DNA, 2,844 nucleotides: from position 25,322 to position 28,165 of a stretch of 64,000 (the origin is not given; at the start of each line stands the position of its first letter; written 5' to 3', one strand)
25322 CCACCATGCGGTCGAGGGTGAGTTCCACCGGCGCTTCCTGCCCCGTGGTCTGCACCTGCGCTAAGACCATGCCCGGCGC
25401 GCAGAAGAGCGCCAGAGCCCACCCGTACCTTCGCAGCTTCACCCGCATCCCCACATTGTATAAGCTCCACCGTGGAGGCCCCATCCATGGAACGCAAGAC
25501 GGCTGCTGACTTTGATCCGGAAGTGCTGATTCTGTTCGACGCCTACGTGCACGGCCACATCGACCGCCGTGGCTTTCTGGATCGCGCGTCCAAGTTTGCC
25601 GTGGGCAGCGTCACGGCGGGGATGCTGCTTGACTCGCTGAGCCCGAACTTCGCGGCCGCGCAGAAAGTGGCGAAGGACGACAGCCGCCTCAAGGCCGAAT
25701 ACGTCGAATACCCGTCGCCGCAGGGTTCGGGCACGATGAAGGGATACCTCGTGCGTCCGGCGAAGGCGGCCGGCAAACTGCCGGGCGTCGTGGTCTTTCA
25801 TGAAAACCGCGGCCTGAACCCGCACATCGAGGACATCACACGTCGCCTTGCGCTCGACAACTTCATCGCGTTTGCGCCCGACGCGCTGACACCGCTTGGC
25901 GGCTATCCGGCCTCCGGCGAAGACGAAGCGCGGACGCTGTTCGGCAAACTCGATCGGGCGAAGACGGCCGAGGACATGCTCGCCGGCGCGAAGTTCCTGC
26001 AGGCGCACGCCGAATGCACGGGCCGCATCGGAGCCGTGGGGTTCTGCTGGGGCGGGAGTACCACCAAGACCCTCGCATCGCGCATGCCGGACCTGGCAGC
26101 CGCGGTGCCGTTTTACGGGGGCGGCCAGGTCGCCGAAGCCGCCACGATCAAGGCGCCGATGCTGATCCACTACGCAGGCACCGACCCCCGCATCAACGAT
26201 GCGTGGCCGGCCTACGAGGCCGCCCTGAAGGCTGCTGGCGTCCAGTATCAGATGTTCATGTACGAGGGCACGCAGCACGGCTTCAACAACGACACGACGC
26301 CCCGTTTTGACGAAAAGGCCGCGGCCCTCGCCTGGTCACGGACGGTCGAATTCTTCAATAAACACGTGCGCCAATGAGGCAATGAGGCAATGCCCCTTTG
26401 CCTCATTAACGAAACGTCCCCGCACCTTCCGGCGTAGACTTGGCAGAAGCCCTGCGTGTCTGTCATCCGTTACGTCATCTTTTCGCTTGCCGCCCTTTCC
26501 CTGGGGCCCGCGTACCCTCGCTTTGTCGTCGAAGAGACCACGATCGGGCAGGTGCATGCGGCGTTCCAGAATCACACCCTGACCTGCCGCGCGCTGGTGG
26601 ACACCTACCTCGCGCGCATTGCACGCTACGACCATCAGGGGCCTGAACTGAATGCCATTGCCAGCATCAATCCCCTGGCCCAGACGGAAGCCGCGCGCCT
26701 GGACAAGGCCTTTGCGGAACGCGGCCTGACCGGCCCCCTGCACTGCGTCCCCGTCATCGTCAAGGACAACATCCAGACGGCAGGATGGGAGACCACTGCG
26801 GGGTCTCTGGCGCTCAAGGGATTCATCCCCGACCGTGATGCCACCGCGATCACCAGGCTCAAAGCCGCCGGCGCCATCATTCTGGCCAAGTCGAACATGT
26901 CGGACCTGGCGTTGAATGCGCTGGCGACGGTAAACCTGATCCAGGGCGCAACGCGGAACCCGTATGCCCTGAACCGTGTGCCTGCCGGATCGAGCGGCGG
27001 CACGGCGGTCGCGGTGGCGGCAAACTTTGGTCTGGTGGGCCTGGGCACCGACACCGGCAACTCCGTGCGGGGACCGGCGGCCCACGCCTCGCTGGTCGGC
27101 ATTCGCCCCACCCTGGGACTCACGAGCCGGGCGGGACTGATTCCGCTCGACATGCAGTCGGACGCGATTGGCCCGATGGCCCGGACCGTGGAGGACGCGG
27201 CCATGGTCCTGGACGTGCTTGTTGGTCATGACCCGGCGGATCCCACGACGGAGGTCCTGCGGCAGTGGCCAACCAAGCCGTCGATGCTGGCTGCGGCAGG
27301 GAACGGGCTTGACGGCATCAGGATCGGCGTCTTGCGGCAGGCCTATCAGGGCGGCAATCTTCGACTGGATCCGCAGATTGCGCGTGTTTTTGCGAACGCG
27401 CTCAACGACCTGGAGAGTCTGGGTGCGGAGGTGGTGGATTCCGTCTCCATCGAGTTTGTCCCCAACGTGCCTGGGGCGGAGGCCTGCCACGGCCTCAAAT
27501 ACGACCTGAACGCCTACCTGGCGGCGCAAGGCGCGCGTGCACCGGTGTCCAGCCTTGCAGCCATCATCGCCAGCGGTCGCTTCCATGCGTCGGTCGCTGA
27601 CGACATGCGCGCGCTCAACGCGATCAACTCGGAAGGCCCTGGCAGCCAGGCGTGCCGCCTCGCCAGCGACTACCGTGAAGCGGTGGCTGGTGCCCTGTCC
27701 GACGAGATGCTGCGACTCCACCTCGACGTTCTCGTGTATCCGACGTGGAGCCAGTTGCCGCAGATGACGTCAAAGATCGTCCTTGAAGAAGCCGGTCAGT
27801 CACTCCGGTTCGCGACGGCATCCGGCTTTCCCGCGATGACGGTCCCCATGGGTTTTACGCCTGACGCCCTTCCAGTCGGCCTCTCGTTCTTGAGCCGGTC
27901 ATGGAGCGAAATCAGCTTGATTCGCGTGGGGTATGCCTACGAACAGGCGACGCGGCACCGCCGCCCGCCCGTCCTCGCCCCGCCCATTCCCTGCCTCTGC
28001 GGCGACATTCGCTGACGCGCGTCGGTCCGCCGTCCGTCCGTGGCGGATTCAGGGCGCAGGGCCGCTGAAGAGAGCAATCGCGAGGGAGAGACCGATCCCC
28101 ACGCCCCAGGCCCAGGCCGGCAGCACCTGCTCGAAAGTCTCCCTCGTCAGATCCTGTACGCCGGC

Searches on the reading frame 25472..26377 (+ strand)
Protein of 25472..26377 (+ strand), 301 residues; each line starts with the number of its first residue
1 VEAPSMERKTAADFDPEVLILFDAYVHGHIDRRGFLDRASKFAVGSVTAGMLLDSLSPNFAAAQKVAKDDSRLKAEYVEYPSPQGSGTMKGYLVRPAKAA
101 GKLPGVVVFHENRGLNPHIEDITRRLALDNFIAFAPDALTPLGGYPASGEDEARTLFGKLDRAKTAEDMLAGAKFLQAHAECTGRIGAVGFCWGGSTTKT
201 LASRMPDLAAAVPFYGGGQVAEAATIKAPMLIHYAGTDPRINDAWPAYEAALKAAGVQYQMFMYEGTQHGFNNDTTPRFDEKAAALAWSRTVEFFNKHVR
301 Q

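Call 14: search_protein_families(library=pfam, proteins=[window:25472-26377:+])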
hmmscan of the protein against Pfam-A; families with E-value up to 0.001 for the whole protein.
window:25472-26377:+ (301 aa): 7 families
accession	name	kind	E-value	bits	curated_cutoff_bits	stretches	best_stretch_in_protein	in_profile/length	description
PF01738.24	DLH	-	1.8e-46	158.9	21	1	89-298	1-216/217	Dienelactone hydrolase family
PF23678.1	YqhI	-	6.8e-19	67.3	27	1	6-41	1-36/36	YqhI-like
PF08840.17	BAAT_C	-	8.4e-07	29.7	20.9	0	173-224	10-62/210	BAAT / Acyl-CoA thioester hydrolase C terminal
PF02129.25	Peptidase_S15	-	1.4e-05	25.3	23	1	164-218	75-130/262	X-Pro dipeptidyl-peptidase (S15 family)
PF00326.27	Peptidase_S9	-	1.4e-05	25.1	22.6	0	226-289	143-206/213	Prolyl oligopeptidase family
PF12740.14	PETase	-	1.6e-05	24.9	28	1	86-277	37-219/263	PET hydrolase-like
PF07859.19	Abhydrolase_3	-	0.00029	21.1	25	1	227-271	165-208/210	alpha/beta hydrolase fold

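Call 64: find_encoding_contigs(protein=window:25472-26377:+, flank=1200, max_places=8)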
Protein window:25472-26377:+ (301 aa): no gene with exactly this product is on record in the collection.

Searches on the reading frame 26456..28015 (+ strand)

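Call 14: search_protein_families(library=pfam, proteins=[window:26456-28015:+])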
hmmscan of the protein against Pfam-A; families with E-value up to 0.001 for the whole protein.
window:26456-28015:+ (519 aa): 1 family
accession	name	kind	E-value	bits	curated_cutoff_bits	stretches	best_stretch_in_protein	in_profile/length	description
PF01425.27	Amidase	-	1.1e-90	305.3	27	1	47-487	2-443/445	Amidase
